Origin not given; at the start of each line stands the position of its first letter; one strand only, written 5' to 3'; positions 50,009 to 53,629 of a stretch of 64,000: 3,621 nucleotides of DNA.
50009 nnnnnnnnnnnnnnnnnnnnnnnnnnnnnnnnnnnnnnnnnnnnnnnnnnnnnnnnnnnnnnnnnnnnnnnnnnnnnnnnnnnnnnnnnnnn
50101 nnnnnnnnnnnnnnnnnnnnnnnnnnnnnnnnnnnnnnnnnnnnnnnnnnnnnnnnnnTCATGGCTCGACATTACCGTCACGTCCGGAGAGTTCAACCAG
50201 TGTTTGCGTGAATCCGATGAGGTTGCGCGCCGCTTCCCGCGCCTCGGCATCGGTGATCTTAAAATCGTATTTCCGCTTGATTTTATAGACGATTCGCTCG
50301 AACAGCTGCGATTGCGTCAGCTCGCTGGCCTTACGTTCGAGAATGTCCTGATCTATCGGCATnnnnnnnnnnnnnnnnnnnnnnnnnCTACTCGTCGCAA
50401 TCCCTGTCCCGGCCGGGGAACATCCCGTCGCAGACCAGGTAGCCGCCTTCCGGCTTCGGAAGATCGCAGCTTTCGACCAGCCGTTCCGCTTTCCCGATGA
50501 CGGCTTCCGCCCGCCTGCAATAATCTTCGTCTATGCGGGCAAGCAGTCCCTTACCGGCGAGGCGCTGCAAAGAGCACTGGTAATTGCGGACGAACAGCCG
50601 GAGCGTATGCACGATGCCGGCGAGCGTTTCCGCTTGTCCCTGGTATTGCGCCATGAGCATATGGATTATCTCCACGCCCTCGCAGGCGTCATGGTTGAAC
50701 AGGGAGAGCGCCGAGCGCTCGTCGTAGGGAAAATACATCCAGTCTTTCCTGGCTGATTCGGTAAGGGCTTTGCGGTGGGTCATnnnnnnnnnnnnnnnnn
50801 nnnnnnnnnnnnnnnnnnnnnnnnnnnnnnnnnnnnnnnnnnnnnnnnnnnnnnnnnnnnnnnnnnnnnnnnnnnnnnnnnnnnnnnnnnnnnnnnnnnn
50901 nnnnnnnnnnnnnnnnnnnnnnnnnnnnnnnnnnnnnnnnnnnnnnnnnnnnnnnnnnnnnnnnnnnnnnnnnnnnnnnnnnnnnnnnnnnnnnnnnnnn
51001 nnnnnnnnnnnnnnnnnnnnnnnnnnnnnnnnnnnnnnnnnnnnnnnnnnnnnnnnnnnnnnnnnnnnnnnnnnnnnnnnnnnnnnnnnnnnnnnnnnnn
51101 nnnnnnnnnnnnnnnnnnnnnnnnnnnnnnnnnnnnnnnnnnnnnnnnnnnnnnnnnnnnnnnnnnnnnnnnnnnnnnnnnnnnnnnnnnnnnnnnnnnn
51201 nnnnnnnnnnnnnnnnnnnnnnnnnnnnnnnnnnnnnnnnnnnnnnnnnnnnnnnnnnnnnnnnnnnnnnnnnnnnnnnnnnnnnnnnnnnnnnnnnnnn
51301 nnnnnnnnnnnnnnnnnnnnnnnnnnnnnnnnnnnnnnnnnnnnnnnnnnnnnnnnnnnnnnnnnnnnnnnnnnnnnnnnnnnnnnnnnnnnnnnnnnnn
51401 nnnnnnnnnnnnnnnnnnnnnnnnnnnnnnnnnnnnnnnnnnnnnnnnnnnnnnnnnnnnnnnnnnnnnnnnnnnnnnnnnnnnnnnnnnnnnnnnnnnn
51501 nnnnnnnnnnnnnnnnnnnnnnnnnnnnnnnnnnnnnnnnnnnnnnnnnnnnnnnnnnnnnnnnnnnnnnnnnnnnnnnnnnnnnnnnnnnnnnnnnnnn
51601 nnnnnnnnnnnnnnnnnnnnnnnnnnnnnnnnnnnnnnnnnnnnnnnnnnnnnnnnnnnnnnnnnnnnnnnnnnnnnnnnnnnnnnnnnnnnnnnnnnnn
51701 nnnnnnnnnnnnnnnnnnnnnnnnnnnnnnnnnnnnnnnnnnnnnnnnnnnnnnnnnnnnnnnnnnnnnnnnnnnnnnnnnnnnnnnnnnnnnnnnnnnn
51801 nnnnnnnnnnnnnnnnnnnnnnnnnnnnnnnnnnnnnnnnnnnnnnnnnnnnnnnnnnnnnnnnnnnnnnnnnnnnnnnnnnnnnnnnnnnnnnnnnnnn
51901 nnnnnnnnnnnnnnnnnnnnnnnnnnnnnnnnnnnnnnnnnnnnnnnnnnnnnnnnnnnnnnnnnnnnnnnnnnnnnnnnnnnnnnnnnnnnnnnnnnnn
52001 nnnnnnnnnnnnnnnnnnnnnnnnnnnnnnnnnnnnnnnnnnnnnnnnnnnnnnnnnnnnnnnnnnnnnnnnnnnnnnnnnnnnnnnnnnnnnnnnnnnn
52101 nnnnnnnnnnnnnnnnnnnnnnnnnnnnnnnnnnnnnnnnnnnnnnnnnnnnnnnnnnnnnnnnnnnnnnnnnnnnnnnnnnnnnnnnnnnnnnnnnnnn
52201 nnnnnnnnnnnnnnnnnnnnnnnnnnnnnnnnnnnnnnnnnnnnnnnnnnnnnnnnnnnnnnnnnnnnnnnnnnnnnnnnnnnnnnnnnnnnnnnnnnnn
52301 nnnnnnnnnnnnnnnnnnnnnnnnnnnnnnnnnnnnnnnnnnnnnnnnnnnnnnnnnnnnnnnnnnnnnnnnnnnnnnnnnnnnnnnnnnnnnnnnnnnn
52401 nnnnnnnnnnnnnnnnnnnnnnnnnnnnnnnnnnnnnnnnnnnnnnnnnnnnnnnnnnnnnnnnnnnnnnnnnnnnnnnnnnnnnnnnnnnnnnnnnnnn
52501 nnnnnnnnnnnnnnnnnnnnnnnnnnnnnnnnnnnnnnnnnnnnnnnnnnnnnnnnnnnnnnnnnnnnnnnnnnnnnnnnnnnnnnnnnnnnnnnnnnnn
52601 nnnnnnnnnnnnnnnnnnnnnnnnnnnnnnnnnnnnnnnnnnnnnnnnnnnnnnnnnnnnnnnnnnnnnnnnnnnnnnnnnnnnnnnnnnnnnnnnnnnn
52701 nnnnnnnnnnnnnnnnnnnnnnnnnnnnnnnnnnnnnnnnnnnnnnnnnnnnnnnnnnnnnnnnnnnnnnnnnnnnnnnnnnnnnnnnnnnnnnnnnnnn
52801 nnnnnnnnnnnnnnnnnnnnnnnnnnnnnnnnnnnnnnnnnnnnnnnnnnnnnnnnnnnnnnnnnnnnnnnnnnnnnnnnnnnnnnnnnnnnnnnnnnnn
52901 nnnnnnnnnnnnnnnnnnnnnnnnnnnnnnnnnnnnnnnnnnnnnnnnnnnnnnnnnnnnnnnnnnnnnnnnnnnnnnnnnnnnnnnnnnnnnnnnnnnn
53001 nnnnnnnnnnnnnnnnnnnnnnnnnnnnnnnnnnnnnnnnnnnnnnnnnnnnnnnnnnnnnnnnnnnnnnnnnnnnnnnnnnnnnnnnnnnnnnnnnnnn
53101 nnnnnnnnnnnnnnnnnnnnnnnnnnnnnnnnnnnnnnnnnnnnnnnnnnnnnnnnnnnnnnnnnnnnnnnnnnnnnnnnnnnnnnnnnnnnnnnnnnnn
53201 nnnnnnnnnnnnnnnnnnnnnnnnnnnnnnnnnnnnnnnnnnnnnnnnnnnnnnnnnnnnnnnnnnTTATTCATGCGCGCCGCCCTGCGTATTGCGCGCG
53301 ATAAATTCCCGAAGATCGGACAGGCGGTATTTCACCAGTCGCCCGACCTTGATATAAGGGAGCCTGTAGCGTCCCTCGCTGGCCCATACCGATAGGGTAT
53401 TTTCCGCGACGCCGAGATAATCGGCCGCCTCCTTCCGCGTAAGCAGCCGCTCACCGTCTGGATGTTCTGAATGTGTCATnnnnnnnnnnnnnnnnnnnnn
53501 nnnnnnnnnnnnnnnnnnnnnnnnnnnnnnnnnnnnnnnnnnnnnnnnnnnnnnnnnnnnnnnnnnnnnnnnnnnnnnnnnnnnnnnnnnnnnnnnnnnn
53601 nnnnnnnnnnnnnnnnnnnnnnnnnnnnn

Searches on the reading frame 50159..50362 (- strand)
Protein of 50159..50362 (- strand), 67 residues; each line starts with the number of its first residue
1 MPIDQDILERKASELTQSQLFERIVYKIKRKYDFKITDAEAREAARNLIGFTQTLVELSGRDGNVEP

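Call 10: search_protein_families(library=pfam, proteins=[window:50159-50362:-], max_evalue=0.01)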
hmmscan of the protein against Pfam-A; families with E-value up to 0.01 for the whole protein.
window:50159-50362:- (67 aa): 0 families

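Call 11: search_protein_families(library=phrogs, proteins=[window:50159-50362:-], max_evalue=0.01)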
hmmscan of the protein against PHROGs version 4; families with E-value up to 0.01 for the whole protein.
window:50159-50362:- (67 aa): 0 families

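Call 12: search_protein_families(library=padloc, proteins=[window:50159-50362:-], max_evalue=0.01)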
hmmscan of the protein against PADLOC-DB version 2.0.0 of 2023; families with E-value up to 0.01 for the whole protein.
window:50159-50362:- (67 aa): 0 families

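Call 13: search_protein_families(library=ncbifam, proteins=[window:50159-50362:-], max_evalue=0.01)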
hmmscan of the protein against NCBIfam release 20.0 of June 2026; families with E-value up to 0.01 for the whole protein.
window:50159-50362:- (67 aa): 0 families

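Call 90: search_solved_structures(query=A4, max_evalue=1)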
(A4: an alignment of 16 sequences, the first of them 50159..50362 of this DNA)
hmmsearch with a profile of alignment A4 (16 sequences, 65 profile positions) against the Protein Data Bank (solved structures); distinct sequences matched with E-value up to 1: 4.
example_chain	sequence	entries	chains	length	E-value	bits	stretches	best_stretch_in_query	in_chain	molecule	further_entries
7rdr_A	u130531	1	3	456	3.5e-16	62.3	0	20-58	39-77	Circular tendon repeat protein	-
2m0q_A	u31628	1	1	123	0.26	14.6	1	5-43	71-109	Potassium voltage-gated channel subfamily E member 2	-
6sw9_9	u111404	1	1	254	0.88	12.9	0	10-38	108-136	Translation initiation factor 2 subunit alpha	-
2aho_B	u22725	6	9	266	0.93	12.9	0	10-38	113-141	Translation initiation factor 2 alpha subunit | Translation initiation factor 2 subunit alpha | aIF2-alpha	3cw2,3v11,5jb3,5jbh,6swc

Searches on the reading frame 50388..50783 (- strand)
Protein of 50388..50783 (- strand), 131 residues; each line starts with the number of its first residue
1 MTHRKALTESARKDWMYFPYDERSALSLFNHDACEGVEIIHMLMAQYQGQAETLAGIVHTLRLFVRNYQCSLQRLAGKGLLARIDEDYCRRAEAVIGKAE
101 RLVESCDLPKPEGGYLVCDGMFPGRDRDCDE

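Call 10: search_protein_families(library=pfam, proteins=[window:50388-50783:-], max_evalue=0.01)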
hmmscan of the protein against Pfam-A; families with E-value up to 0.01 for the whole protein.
window:50388-50783:- (131 aa): 0 families

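Call 11: search_protein_families(library=phrogs, proteins=[window:50388-50783:-], max_evalue=0.01)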
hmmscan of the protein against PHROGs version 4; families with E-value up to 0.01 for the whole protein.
window:50388-50783:- (131 aa): 0 families

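Call 12: search_protein_families(library=padloc, proteins=[window:50388-50783:-], max_evalue=0.01)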
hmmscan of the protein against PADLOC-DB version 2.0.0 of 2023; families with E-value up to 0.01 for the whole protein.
window:50388-50783:- (131 aa): 0 families

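Call 13: search_protein_families(library=ncbifam, proteins=[window:50388-50783:-], max_evalue=0.01)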
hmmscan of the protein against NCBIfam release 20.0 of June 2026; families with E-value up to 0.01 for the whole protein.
window:50388-50783:- (131 aa): 1 family
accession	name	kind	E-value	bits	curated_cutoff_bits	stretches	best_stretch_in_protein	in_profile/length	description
TIGR02647.1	DNA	hypoth_equivalog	0.0053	16.4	44.6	0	92-120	33-61/77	TIGR02647 family protein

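Call 70: find_homologous_proteins(query=window:50388-50783:-)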
Query window:50388-50783:- (131 aa): 3 proteins with E <= 0.001 among 27 candidates.
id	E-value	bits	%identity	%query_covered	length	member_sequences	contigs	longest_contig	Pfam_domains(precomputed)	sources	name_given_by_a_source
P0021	8.4e-85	299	100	100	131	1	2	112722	-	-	-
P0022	2.7e-68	246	84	100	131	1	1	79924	-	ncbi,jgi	jgi:hypothetical protein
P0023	2.1e-66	240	84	98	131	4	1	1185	-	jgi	jgi:hypothetical protein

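Call 77: predict_structure(protein=window:50388-50783:-)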
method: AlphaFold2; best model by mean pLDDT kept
length: 131 residues; sequences in the alignment: 1
mean_pLDDT: 50.9   pTM: 0.45
mean pLDDT of the five models: 50.9, 49.5, 47.5, 46.2, 42.1
residues with pLDDT >= 90: 0; 70-90: 1; 50-70: 75; < 50: 55
segments of 3 or more residues with pLDDT < 50: 1-31, 109-131
pLDDT, mean of each block of 10 residues (from residue 1): 34 37 38 57 62 61 66 65 56 60 55 37 36 30
secondary structure, 60 per line:
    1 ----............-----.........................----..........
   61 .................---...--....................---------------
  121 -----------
elements in order: H5-16 H22-46 H51-77 H86-105

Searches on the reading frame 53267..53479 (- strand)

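Call 10: search_protein_families(library=pfam, proteins=[window:53267-53479:-], max_evalue=0.01)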
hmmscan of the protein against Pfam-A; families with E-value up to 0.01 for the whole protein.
window:53267-53479:- (70 aa): 2 families
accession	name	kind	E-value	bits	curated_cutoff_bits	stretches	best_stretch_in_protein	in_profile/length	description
PF12728.13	HTH_17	-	5.2e-12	46.3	27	1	12-63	1-50/51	Helix-turn-helix domain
PF07022.19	Phage_CI_repr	-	0.0099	16.6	22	0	14-37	14-37/65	Bacteriophage CI repressor helix-turn-helix domain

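Call 11: search_protein_families(library=phrogs, proteins=[window:53267-53479:-], max_evalue=0.01)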
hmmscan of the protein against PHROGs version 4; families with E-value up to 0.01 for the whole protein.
window:53267-53479:- (70 aa): 15 families
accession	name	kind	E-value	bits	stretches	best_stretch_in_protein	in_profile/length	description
phrog_66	-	integration and excision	2.8e-09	38.1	1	4-65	85-145/412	excisionase and transcriptional regulator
phrog_15534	-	DNA, RNA and nucleotide metabolism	4.9e-07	31.2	1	10-64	41-92/93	HTH DNA binding protein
phrog_7338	-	unknown function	6.5e-07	30.5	1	11-64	29-81/87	-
phrog_57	-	head and packaging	2e-06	28.8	1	6-67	6-66/199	terminase small subunit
phrog_597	-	DNA, RNA and nucleotide metabolism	2.2e-06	28.8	1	4-67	104-168/200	DNA binding protein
phrog_668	-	DNA, RNA and nucleotide metabolism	7.4e-06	26.7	1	12-66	63-116/181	HTH DNA binding protein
phrog_2907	-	integration and excision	0.00038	21.8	1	10-41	4-35/117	excisionase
phrog_2474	-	transcription regulation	0.00039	21.3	1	6-43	41-79/118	MerR-like transcriptional regulator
phrog_9834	-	integration and excision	0.00049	21.4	1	8-65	23-79/86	excisionase and transcriptional regulator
phrog_28156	-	unknown function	0.00056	21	1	11-67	8-63/156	-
phrog_1969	-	unknown function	0.0008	20.7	1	4-63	53-113/116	-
phrog_25900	-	transcription regulation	0.0012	19.6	1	6-53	11-59/83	transcriptional regulator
phrog_4745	-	DNA, RNA and nucleotide metabolism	0.0021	18.9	1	10-64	29-88/107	DNA binding protein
phrog_10045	-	DNA, RNA and nucleotide metabolism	0.0061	17.4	1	9-48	17-55/74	HTH DNA binding protein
phrog_10458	-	unknown function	0.0092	17.2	1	13-61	40-88/91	-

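Call 12: search_protein_families(library=padloc, proteins=[window:53267-53479:-], max_evalue=0.01)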
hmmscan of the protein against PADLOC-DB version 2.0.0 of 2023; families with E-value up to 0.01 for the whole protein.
window:53267-53479:- (70 aa): 1 family
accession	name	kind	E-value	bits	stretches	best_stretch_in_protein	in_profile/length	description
PDLC04133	mad1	-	1.8e-06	26.1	1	10-61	3-52/60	mads_1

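Call 13: search_protein_families(library=ncbifam, proteins=[window:53267-53479:-], max_evalue=0.01)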
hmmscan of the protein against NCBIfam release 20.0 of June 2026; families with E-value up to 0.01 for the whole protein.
window:53267-53479:- (70 aa): 4 families
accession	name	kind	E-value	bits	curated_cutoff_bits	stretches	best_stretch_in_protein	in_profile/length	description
TIGR01764.1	excise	domain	3.6e-08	33.7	28.8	1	12-61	1-48/49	excisionase family DNA-binding protein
NF047737.1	antiphage_MADS1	equivalog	2.7e-07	30.7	80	1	10-58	1-47/49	methylation-associated defense system helix-turn-helix domain-containing protein MAD1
NF040522.1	VC1465_fam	subfamily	0.00068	19.7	70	1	13-52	10-47/111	VC1465 family Xer recombination activation factor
NF033787.1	HTH_BldC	subfamily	0.0045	16.8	77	1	11-38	1-28/49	BldC family transcriptional regulator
